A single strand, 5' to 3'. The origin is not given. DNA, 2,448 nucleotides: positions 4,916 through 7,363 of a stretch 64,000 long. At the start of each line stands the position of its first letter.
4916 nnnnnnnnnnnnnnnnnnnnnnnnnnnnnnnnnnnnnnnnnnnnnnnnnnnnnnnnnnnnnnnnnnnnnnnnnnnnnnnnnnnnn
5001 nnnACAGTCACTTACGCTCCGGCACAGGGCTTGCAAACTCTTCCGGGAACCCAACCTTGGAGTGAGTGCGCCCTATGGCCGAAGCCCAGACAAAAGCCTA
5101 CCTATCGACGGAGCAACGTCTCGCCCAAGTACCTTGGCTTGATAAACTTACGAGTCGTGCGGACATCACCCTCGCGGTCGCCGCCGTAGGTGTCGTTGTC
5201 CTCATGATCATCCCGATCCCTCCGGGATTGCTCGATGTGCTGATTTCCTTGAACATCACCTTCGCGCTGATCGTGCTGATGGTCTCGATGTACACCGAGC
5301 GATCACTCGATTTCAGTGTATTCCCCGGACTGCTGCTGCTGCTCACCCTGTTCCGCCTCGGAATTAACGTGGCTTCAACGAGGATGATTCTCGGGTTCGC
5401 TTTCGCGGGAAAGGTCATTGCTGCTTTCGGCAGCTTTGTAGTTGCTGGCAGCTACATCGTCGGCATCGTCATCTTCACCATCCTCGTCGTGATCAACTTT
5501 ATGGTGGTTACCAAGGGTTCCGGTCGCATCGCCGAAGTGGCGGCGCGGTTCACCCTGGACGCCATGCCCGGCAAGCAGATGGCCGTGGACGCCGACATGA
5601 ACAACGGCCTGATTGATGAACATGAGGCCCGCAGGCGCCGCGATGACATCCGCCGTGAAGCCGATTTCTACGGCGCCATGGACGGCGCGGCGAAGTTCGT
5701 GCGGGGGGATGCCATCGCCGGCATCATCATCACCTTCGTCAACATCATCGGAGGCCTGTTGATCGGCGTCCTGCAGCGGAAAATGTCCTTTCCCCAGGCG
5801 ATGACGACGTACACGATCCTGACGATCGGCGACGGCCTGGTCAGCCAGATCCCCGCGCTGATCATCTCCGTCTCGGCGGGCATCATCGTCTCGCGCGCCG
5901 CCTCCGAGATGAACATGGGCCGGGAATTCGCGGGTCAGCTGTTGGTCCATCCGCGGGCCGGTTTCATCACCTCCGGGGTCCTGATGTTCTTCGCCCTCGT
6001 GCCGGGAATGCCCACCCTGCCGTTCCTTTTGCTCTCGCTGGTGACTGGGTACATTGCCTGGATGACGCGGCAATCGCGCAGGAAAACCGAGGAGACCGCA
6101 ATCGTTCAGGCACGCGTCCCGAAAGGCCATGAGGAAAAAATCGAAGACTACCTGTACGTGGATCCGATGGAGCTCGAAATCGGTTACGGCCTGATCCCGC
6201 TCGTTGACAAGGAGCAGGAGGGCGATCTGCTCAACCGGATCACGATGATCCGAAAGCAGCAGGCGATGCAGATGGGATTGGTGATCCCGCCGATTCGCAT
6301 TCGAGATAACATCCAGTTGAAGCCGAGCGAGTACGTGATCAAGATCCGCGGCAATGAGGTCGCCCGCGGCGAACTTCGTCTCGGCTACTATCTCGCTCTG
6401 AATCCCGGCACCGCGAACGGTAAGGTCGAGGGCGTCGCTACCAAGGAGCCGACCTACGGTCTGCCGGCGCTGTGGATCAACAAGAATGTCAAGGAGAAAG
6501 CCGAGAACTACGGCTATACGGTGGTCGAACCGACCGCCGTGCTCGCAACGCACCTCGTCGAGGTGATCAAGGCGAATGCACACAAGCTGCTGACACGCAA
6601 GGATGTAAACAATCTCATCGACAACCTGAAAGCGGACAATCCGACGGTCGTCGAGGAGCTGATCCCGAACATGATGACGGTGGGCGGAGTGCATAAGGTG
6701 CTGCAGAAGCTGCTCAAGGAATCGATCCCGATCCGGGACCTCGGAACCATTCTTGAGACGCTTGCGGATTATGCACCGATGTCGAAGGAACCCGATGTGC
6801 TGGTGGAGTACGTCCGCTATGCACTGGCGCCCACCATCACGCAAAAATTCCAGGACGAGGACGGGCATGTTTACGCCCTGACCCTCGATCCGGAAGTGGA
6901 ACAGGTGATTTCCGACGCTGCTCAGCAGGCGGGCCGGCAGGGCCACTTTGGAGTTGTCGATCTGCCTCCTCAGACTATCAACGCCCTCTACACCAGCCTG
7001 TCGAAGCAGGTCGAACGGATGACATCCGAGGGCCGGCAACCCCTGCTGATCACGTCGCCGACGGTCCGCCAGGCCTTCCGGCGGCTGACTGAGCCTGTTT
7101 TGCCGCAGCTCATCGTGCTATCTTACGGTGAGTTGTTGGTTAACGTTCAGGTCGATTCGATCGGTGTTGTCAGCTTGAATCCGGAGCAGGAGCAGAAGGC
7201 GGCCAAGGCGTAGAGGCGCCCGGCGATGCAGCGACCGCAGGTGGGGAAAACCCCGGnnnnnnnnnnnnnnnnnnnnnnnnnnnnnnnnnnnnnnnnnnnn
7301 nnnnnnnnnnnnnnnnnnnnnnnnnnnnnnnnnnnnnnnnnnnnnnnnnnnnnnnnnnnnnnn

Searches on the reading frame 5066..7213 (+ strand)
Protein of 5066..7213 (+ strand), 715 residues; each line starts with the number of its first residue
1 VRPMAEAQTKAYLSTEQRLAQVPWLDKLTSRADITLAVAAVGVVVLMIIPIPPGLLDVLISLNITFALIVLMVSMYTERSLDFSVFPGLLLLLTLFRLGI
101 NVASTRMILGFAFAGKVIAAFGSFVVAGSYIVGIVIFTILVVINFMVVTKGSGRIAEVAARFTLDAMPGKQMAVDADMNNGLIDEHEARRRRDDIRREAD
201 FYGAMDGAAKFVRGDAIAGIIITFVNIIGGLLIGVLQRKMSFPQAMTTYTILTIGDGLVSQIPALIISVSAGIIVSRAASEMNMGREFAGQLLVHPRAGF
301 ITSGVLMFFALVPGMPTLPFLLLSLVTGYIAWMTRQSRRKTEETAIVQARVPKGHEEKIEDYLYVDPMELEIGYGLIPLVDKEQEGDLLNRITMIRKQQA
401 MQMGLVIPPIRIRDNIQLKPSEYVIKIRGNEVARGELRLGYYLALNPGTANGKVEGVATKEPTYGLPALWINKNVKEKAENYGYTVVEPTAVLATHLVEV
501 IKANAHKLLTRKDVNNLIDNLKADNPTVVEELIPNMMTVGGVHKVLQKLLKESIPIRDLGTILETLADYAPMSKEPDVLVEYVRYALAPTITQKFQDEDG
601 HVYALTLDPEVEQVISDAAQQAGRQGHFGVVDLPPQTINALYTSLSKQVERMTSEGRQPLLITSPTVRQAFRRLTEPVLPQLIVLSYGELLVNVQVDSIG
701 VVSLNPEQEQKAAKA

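Call 3: search_protein_families(library=pfam, proteins=[window:5066-7213:+], max_evalue=0.01)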
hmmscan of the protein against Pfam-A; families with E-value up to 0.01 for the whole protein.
window:5066-7213:+ (715 aa): 1 family
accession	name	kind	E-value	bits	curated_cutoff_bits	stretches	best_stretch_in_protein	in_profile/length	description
PF00771.25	FHIPEP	-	5.4e-273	907.9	29.1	1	43-693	1-655/657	FHIPEP family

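Call 41: list_cluster_members(proteins=[window:5066-7213:+, window:42763-44046:-, P0002, P0006, P0008, P0019, P0020, P0022, P0028, P0026])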
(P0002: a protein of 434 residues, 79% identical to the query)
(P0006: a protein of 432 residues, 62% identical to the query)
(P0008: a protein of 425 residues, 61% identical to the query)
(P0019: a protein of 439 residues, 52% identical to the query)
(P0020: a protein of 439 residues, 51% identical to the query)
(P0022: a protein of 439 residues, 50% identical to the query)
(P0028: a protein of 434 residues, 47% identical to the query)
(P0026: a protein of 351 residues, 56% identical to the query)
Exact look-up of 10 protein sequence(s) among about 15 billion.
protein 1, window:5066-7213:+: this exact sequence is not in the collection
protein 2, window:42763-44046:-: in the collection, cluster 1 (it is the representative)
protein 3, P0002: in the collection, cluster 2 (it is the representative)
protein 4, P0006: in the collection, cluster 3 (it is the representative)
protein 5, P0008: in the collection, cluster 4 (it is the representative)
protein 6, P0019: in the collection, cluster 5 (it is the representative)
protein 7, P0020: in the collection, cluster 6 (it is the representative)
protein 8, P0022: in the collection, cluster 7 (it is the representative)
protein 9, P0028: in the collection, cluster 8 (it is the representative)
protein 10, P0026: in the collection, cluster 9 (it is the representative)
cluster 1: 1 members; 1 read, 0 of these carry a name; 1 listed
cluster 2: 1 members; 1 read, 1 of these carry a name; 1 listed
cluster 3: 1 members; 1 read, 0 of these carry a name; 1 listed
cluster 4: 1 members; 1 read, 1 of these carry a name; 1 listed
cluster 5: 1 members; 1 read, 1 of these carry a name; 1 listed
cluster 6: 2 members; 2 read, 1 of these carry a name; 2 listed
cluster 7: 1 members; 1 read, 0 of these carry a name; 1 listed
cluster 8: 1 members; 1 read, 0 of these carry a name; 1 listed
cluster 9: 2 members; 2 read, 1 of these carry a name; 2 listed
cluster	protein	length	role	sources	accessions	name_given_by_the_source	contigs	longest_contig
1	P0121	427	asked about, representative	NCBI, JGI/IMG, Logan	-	-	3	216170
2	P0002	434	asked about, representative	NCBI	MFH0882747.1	MAG: HD domain-containing phosphohydrolase [bacterium]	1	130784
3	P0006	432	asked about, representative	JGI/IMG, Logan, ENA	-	-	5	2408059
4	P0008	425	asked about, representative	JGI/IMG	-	putative nucleotidyltransferase with HDIG domain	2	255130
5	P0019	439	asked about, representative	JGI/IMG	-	response regulator RpfG family c-di-GMP phosphodiesterase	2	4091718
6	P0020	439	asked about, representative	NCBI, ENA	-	-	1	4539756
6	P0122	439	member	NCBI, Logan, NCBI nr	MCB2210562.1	response regulator [bacterium]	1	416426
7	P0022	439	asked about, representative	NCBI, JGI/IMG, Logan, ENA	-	-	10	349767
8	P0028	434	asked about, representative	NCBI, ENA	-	-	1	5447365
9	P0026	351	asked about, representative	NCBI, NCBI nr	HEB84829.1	MAG TPA: HD domain-containing protein, partial [Bacteroidetes bacterium] | HD domain-containing protein [Bacteroidota bacterium]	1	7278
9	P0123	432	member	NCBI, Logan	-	-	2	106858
